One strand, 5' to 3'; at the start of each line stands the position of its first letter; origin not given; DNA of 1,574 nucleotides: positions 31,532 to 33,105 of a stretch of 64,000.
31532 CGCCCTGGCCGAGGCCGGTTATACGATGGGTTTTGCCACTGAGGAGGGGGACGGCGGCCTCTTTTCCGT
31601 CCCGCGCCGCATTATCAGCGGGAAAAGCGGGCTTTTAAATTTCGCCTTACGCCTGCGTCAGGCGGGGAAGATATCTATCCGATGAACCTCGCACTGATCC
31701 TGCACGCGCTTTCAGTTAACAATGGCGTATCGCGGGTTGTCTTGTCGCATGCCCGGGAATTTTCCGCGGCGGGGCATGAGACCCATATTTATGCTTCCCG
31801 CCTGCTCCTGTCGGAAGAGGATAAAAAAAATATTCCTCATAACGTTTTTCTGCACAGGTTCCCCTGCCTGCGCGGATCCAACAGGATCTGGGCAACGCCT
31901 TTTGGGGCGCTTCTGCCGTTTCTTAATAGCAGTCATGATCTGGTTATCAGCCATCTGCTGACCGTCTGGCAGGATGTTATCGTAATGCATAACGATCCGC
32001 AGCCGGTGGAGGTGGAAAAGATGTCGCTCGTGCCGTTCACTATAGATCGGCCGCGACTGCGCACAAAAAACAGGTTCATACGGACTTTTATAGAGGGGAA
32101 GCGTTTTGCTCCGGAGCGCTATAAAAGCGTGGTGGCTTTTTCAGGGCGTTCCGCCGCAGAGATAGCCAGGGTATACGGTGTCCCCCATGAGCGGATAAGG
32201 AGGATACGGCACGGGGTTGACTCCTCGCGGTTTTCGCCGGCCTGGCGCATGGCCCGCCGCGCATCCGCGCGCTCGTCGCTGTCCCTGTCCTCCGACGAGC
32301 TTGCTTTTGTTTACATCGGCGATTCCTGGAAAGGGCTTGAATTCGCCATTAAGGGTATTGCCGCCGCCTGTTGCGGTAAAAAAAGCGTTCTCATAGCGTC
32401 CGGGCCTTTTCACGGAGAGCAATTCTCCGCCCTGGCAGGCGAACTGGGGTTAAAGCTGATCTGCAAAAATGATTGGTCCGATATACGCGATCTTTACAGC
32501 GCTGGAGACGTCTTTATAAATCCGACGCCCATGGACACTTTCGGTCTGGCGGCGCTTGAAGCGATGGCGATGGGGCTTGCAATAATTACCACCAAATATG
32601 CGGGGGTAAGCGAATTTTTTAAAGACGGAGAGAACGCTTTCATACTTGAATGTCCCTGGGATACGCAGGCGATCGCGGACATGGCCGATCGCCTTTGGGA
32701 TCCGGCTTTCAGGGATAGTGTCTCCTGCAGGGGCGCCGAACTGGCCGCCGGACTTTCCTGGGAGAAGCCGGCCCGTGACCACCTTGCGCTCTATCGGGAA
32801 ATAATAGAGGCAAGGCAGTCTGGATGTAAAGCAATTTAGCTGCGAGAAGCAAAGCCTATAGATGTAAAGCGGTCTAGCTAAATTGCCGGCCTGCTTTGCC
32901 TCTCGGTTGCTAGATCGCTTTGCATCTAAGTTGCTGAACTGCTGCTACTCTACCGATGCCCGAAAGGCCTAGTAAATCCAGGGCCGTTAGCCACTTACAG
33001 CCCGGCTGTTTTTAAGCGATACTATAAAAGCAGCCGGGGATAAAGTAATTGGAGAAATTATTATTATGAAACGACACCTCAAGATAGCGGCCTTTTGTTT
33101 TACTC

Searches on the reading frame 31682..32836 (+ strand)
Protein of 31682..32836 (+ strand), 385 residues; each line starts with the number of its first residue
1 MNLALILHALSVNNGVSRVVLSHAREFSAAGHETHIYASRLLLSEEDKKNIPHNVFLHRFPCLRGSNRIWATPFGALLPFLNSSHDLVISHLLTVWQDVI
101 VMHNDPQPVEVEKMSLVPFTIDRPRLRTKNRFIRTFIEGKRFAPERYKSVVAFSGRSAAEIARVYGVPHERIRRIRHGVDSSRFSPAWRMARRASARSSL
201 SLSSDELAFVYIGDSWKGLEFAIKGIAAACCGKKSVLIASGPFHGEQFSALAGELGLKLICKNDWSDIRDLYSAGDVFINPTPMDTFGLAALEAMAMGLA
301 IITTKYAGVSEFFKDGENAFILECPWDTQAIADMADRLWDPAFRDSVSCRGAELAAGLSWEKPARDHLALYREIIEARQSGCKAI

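Call 37: find_homologous_proteins(query=window:31682-32836:+, max_evalue=1e-40)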
Query window:31682-32836:+ (385 aa): 39 proteins with E <= 1e-40 among 6703 candidates.
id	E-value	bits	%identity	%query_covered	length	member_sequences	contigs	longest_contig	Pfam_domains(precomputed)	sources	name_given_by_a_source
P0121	1.7e-259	878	100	100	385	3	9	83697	PF00534.27,PF13439.13,PF13692.13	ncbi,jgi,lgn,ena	-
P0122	2.2e-209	713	83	97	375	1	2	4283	PF00534.27,PF13524.13,PF13439.13,PF13692.13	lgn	-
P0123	4.0e-195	666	78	98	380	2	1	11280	PF00534.27,PF13524.13,PF13439.13,PF13692.13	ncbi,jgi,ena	ncbi:MAG: glycosyltransferase family 4 protein [Elusimicrobiales bacterium]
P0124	1.2e-188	645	76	98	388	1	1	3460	PF00534.27,PF13524.13,PF13439.13,PF20706.4,PF13692.13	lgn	-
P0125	1.4e-186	638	74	99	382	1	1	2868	PF00534.27,PF13524.13,PF13439.13,PF13692.13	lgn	-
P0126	1.5e-186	638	74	99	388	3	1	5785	PF00534.27,PF13524.13,PF13439.13,PF13692.13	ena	-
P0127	3.7e-186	637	74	99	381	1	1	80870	PF00534.27,PF13579.13,PF13524.13,PF13439.13,PF20706.4,PF13692.13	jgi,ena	-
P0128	9.6e-184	629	74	99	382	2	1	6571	PF00534.27,PF13579.13,PF13524.13,PF13439.13,PF20706.4,PF13692.13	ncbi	-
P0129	2.0e-183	628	72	98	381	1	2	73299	PF00534.27,PF13524.13,PF13439.13,PF20706.4,PF13692.13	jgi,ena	-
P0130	3.9e-181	620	72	99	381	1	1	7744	PF00534.27,PF13439.13,PF13692.13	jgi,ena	jgi:glycosyltransferase involved in cell wall biosynthesis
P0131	5.6e-181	619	71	100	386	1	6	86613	PF00534.27,PF13579.13,PF13439.13,PF20706.4,PF13692.13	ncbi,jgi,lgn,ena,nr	ncbi:MAG: hypothetical protein A2270_02305 [Elusimicrobia bacterium RIFOXYA12_FULL_51_18]|nr:MAG: hy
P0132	9.7e-180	615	72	98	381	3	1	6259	PF00534.27,PF13579.13,PF13439.13,PF13692.13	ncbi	-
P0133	1.1e-168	579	69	97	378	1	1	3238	PF00534.27,PF13439.13,PF20706.4,PF13692.13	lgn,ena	-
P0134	1.1e-155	536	66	97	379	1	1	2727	PF00534.27,PF13579.13,PF13524.13,PF13439.13,PF20706.4,PF13692.13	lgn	-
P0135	1.4e-139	483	59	99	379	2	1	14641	PF00534.27,PF13524.13,PF13439.13,PF20706.4,PF13692.13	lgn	-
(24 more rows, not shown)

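Call 39: find_encoding_contigs(protein=P0121, flank=10000, max_places=6)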
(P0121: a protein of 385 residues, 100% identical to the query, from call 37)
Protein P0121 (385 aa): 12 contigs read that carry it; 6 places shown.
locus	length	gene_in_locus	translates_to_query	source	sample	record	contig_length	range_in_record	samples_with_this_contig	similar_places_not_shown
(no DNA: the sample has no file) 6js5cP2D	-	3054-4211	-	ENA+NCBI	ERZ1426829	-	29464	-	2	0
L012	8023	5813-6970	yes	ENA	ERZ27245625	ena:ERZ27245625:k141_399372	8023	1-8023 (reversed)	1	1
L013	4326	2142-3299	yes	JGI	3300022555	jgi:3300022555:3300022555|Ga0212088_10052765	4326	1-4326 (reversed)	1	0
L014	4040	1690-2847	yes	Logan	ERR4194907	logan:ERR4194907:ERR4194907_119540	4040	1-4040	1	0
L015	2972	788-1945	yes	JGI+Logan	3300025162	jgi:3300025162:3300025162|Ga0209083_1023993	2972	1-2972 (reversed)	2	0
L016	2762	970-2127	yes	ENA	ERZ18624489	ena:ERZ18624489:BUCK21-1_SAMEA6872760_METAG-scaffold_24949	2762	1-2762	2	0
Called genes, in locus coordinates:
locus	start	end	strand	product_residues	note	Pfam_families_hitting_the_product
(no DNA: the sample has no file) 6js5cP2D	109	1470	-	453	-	PF01018:GTP1_OBG, PF01926:MMR_HSR1, PF02421:FeoB_N, PF09269:DUF1967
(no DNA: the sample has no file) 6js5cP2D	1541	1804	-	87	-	PF01016:Ribosomal_L27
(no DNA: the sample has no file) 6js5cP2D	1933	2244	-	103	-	PF00829:Ribosomal_L21p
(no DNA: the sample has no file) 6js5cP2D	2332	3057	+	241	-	PF01522:Polysacc_deac_1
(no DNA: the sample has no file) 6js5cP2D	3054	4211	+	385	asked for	PF13439:Glyco_transf_4, PF00534:Glycos_transf_1, PF13692:Glyco_trans_1_4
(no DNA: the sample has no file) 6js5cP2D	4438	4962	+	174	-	-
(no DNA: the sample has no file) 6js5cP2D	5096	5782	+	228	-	PF05552:MS_channel_1st_1 (weak)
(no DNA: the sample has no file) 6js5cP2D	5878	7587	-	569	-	PF03979:Sigma70_r1_1, PF00140:Sigma70_r1_2, PF04542:Sigma70_r2, PF04539:Sigma70_r3, PF04545:Sigma70_r4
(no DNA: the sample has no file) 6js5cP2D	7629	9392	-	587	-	PF01807:Zn_ribbon_DnaG, PF08275:DNAG_N, PF13662:Toprim_4, PF01751:Toprim, PF13155:Toprim_2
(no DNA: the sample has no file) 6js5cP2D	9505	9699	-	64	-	PF01165:Ribosomal_S21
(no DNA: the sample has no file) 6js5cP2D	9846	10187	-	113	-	PF11969:DcpS_C, PF01230:HIT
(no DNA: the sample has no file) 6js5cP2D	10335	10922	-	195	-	-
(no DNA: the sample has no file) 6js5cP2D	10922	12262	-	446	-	PF02872:5_nucleotid_C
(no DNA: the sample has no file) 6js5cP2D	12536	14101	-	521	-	PF00149:Metallophos, PF02872:5_nucleotid_C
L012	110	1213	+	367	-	PF03702:AnmK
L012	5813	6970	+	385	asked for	PF13439:Glyco_transf_4, PF00534:Glycos_transf_1, PF13692:Glyco_trans_1_4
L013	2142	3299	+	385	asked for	PF13439:Glyco_transf_4, PF00534:Glycos_transf_1, PF13692:Glyco_trans_1_4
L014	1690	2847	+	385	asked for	PF13439:Glyco_transf_4, PF00534:Glycos_transf_1, PF13692:Glyco_trans_1_4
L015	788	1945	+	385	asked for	PF13439:Glyco_transf_4, PF00534:Glycos_transf_1, PF13692:Glyco_trans_1_4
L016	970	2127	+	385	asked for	PF13439:Glyco_transf_4, PF00534:Glycos_transf_1, PF13692:Glyco_trans_1_4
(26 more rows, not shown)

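Call 40: find_encoding_contigs(protein=P0122, flank=10000, max_places=1)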
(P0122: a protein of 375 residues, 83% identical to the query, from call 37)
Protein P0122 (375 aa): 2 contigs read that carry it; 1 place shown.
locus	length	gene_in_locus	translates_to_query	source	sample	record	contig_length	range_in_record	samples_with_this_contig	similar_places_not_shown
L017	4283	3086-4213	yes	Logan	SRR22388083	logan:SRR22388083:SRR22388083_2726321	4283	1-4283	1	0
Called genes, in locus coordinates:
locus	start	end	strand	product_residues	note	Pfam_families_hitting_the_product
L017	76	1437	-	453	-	PF01018:GTP1_OBG, PF01926:MMR_HSR1, PF02421:FeoB_N (weak), PF09269:DUF1967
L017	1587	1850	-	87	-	PF01016:Ribosomal_L27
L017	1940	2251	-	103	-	PF00829:Ribosomal_L21p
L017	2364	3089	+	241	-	PF01522:Polysacc_deac_1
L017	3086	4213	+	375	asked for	PF13439:Glyco_transf_4, PF00534:Glycos_transf_1, PF13692:Glyco_trans_1_4, PF13524:Glyco_trans_1_2 (weak)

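Call 41: find_encoding_contigs(protein=P0123, flank=10000, max_places=1)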
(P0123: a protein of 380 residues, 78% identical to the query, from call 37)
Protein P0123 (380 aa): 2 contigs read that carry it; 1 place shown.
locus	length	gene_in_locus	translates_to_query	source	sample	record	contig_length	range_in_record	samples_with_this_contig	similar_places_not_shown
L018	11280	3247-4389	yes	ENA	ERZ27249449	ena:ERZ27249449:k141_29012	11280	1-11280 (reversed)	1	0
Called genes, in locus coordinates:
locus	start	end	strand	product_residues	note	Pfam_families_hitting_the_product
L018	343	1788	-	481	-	PF01018:GTP1_OBG, PF01926:MMR_HSR1, PF02421:FeoB_N, PF09269:DUF1967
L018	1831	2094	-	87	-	PF01016:Ribosomal_L27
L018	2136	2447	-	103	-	PF00829:Ribosomal_L21p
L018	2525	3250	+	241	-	PF01522:Polysacc_deac_1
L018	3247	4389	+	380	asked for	PF13439:Glyco_transf_4, PF00534:Glycos_transf_1, PF13524:Glyco_trans_1_2 (weak), PF13692:Glyco_trans_1_4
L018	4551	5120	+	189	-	-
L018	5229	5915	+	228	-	PF05552:MS_channel_1st_1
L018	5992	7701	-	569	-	PF03979:Sigma70_r1_1, PF00140:Sigma70_r1_2, PF04542:Sigma70_r2, PF04539:Sigma70_r3, PF04545:Sigma70_r4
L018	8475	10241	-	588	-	PF01807:Zn_ribbon_DnaG, PF08275:DNAG_N, PF01751:Toprim, PF13662:Toprim_4, PF13155:Toprim_2, PF08278:DnaG_DnaB_bind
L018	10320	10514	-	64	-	PF01165:Ribosomal_S21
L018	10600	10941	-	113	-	PF11969:DcpS_C, PF01230:HIT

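Call 42: find_encoding_contigs(protein=P0127, flank=10000, max_places=1)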
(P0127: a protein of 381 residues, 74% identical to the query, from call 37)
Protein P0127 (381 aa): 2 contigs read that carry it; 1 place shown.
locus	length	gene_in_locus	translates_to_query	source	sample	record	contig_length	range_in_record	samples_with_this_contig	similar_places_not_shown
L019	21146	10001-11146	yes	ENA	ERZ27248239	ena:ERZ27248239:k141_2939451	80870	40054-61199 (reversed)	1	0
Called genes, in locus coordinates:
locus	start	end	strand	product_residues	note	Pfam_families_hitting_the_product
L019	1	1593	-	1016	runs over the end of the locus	PF09586:YfhO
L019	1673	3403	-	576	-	PF07719:TPR_2 (faint), PF13428:TPR_14 (faint), PF13432:TPR_16 (faint), PF00515:TPR_1 (faint), PF13181:TPR_8 (faint), PF14559:TPR_19 (faint)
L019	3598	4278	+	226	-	PF09359:VTC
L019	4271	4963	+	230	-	PF16316:DUF4956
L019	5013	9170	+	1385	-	PF13229:Beta_helix (weak)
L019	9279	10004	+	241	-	PF01522:Polysacc_deac_1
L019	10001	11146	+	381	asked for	PF13439:Glyco_transf_4, PF13579:Glyco_trans_4_4 (weak), PF00534:Glycos_transf_1, PF13692:Glyco_trans_1_4, PF20706:GT4-conflict (weak), PF13524:Glyco_trans_1_2 (weak)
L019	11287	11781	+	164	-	-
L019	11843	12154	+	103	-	PF00829:Ribosomal_L21p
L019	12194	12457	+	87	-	PF01016:Ribosomal_L27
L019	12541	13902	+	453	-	PF01018:GTP1_OBG, PF01926:MMR_HSR1, PF02421:FeoB_N (weak), PF09269:DUF1967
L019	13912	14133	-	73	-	-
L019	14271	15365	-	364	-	PF00989:PAS, PF13188:PAS_8 (weak), PF13426:PAS_9, PF00512:HisKA, PF02518:HATPase_c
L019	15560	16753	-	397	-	PF03315:SDH_beta, PF03313:SDH_alpha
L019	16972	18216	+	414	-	PF13091:PLDc_2 (weak), PF00614:PLDc (faint), PF13091:PLDc_2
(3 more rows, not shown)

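Call 65: list_cluster_members(proteins=[P0121])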
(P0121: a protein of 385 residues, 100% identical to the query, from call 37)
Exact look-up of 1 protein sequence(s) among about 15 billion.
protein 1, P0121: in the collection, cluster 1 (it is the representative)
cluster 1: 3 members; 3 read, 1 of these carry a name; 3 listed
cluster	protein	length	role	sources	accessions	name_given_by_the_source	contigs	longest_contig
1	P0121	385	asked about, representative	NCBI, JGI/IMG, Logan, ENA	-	-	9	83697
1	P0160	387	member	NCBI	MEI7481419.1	MAG: glycosyltransferase family 4 protein [Elusimicrobiota bacterium]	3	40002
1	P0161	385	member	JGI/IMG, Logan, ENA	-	-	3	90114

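Call 66: find_encoding_contigs(protein=P0161, flank=10000, max_places=1)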
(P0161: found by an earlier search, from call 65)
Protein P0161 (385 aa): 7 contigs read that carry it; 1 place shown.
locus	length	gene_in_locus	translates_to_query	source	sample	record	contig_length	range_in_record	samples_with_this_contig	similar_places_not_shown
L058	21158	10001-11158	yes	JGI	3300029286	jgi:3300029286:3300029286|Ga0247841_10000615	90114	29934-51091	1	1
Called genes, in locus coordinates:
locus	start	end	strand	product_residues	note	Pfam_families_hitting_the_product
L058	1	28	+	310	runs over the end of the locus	PF00291:PALP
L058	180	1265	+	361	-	PF03702:AnmK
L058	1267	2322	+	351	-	PF00494:SQS_PSY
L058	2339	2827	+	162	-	PF00691:OmpA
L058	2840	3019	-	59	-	-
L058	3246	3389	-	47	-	-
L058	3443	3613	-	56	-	-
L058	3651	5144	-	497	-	PF00041:fn3, PF18370:RGI_lyase (faint)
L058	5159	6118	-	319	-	PF03783:CsgG, PF11684:DUF3280 (weak), PF13036:LpoB (weak)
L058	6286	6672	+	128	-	PF13560:HTH_31, PF12844:HTH_19, PF13443:HTH_26, PF01381:HTH_3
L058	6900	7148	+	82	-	-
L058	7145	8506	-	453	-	PF01018:GTP1_OBG, PF01926:MMR_HSR1, PF02421:FeoB_N (weak), PF09269:DUF1967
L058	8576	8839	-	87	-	PF01016:Ribosomal_L27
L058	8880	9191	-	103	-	PF00829:Ribosomal_L21p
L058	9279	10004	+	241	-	PF01522:Polysacc_deac_1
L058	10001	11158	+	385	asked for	PF13439:Glyco_transf_4, PF00534:Glycos_transf_1, PF13692:Glyco_trans_1_4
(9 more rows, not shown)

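Call 67: find_encoding_contigs(protein=P0160, flank=10000, max_places=1)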
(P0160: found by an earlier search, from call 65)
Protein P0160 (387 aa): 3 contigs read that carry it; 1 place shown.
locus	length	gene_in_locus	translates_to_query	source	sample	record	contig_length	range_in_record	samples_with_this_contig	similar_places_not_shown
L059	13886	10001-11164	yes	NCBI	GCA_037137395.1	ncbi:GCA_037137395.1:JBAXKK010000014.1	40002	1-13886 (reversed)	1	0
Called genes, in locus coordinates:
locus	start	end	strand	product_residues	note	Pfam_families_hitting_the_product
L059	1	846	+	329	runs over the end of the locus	-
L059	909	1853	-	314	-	PF02729:OTCace_N, PF00185:OTCace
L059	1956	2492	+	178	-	PF01161:PBP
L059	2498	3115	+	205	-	PF25087:GMPPB_C (weak), PF00132:Hexapep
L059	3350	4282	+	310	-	PF00291:PALP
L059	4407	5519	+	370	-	PF03702:AnmK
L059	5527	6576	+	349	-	PF00494:SQS_PSY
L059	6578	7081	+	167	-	PF05359:DUF748 (faint), PF00691:OmpA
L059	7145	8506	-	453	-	PF01018:GTP1_OBG, PF01926:MMR_HSR1, PF02421:FeoB_N, PF09269:DUF1967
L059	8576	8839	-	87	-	PF01016:Ribosomal_L27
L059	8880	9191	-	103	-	PF00829:Ribosomal_L21p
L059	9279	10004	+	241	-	PF01522:Polysacc_deac_1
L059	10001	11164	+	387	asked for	PF13439:Glyco_transf_4, PF00534:Glycos_transf_1, PF13692:Glyco_trans_1_4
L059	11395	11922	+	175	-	-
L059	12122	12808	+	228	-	PF05552:MS_channel_1st_1 (weak)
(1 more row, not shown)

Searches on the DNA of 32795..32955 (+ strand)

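Call 94: search_dna_similar(query=window:32795-32955:+, collection=phages, mode=distant, max_evalue=0.001, max_rows=5)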
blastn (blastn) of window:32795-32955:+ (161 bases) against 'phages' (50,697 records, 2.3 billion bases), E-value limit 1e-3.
No match.

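Call 113: build_rna_model(alignment_id=A6)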
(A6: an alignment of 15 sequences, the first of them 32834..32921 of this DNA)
Model R1 built from alignment A6 (15 sequences, 97 columns); structure: RNAalifold consensus.
model positions 88; base pairs 13; branch points 0; effective number of sequences 2.9; information 0.647 bits per position. Calibrated on 0.2 Mb of random sequence (short: E-values are rough).
structure used (alignment columns):
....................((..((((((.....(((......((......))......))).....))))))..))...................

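Call 114: search_with_rna_model(model_id=R1, sources=[window, L001, L002, L003, L007, L009, L011, L017, L018, L019, L020, L021, L023, L025, L026, L028, L029, L030, L034, L036, L038, L039, L041, L045, L046, L047, L048, L049, L053, L054, L055, L056, L057, L058, L059], max_evalue=0.01)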
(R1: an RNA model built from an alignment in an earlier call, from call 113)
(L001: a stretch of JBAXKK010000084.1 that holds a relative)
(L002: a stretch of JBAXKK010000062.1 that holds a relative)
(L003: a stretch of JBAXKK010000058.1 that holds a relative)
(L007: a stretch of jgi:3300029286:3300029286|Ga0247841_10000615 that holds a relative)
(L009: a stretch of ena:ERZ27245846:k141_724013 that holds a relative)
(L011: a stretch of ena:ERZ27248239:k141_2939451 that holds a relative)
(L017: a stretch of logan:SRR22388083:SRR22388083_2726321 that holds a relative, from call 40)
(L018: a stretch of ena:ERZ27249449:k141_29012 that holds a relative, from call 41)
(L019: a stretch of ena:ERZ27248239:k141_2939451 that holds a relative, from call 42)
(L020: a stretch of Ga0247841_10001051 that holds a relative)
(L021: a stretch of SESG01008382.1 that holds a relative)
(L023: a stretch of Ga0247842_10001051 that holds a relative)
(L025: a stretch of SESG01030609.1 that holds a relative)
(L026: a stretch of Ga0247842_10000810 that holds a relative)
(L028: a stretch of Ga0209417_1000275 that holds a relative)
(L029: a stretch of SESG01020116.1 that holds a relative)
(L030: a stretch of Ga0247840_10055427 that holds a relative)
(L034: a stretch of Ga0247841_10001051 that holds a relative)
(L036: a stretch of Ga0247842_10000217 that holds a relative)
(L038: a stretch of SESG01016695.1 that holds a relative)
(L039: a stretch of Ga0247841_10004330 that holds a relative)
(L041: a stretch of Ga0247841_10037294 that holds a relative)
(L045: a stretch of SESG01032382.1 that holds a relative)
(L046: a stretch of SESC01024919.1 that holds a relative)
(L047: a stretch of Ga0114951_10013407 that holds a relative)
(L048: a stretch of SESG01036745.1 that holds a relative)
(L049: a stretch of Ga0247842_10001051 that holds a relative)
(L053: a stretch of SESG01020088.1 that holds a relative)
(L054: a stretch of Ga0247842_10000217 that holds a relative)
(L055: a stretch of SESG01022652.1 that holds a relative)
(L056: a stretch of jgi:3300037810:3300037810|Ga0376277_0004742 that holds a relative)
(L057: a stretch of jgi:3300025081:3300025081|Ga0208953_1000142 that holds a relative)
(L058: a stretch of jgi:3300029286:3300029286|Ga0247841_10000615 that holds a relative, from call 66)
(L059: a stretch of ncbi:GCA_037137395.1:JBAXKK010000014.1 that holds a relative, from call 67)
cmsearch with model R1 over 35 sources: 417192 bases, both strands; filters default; matches with E-value up to 0.01: 73.
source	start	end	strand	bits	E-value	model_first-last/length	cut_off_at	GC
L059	11163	11250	+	99.7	4.3e-23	1-88/88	no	0.5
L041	4003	4090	-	97.8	1.4e-22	1-88/88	no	0.41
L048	6476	6563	+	96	4e-22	1-88/88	no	0.39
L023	152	239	-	94.1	1.3e-21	1-88/88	no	0.48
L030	1316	1403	-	93.4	2e-21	1-88/88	no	0.48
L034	650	737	+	91.3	7.2e-21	1-88/88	no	0.43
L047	5931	6018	+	91.1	8.2e-21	1-88/88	no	0.45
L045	3771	3858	+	90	1.6e-20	1-88/88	no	0.42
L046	777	864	-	89.9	1.6e-20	1-88/88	no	0.47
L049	493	580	-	89.7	1.9e-20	1-88/88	no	0.45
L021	7554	7641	+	88.4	4.1e-20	1-88/88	no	0.41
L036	8827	8914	-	86.5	1.3e-19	1-88/88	no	0.45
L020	1761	1848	-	86.2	1.6e-19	1-88/88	no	0.44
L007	10946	11033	-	84.4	4.8e-19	1-88/88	no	0.43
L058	41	128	-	84.4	4.8e-19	1-88/88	no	0.43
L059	3192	3279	-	83.3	8.9e-19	1-88/88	no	0.47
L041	1052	1152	+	83.1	1.1e-18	1-88/88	no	0.47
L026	3702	3802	-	82.9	1.2e-18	1-88/88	no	0.44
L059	4295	4382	-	82.1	1.9e-18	1-88/88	no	0.42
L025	2526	2621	+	81.8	2.3e-18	1-88/88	no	0.34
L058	11185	11272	+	81.1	3.5e-18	1-88/88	no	0.5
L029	1438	1525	+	78.5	1.7e-17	1-88/88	no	0.43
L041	4003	4090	+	76.8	4.8e-17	1-88/88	no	0.41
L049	493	580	+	74.5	1.9e-16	1-88/88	no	0.45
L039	13703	13812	+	73.7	3.1e-16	1-88/88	no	0.43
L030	1316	1403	+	73.3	3.9e-16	1-88/88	no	0.48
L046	777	864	+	73.1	4.4e-16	1-88/88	no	0.47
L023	152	239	+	73.1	4.4e-16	1-88/88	no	0.48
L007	9871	9958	-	71.5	1.2e-15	1-88/88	no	0.42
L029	1430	1557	-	69.9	3e-15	1-88/88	no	0.41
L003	6735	6845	+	68.6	6.7e-15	1-88/88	no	0.42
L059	11163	11250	-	68.5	7.1e-15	1-88/88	no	0.5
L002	1423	1529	+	67.9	1e-14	1-88/88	no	0.43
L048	6472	6563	-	67.3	1.5e-14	1-88/88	no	0.38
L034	642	769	-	67.2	1.6e-14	1-88/88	no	0.44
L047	5931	6018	-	66.6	2.3e-14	1-88/88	no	0.45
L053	2320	2440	-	66.3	2.8e-14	1-88/88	no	0.42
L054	3135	3230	+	66.1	3.1e-14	1-88/88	no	0.41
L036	8827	8914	+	65.8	3.8e-14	1-88/88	no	0.45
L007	10946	11033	+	65.5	4.4e-14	1-88/88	no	0.43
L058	41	128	+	65.5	4.4e-14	1-88/88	no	0.43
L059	4295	4382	+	64.9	6.6e-14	1-88/88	no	0.42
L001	429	523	+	63.9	1.2e-13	1-88/88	no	0.42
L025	2526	2621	-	63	2e-13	1-88/88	no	0.34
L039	13703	13812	-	62.5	2.9e-13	1-88/88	no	0.43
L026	3718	3802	+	61.4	5.3e-13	1-88/88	no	0.38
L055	4905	4999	-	61.3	5.9e-13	1-88/88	no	0.45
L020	1761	1856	+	60.8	7.9e-13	1-88/88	no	0.44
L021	7554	7641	-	60.6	9e-13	1-88/88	no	0.41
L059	3192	3279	+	60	1.3e-12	1-88/88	no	0.47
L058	11179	11296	-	58.5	3.2e-12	1-88/88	no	0.49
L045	3771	3858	-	58.2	3.8e-12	1-88/88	no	0.42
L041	1052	1147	-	56.5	1.1e-11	1-88/88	no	0.45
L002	1415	1555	-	53.8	5.5e-11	1-88/88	no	0.42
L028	2005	2088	+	51.8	1.8e-10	1-88/88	no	0.4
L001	437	515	-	51.7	2e-10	1-88/88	no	0.43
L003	6735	6845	-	51.2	2.7e-10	1-88/88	no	0.42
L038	3438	3517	-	49.6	6.9e-10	1-88/88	no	0.46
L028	1991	2120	-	47.8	2.1e-09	1-88/88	no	0.4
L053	2344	2440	+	47.7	2.2e-09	1-88/88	no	0.44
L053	1509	1594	-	47.7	2.2e-09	1-88/88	no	0.4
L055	4905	4991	+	47.6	2.3e-09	1-88/88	no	0.45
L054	3135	3230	-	45.5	8.5e-09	1-88/88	no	0.41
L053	1501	1599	+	45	1.2e-08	1-88/88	no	0.43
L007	9871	9958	+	44.4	1.6e-08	1-88/88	no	0.42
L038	3430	3515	+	34.8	5.6e-06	1-88/88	no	0.49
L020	1697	1755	+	28.8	0.00021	1-88/88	no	0.41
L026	804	865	+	26.7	0.00076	1-88/88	no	0.42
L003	6671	6729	+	23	0.0072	1-88/88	no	0.39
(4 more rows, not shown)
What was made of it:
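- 32802..32877 (+): E2 left arm, 16-nt period. It reads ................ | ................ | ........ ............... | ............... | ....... The covariance model scores best on the plus strand, 75.3 against 51.7 bits (call 114).
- The model finds nothing in the more distant relatives L009, L011, L017-19, L056 and L057 (call 114). The inverted match simply reflects two fold-backs in opposite orientation (call 114).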
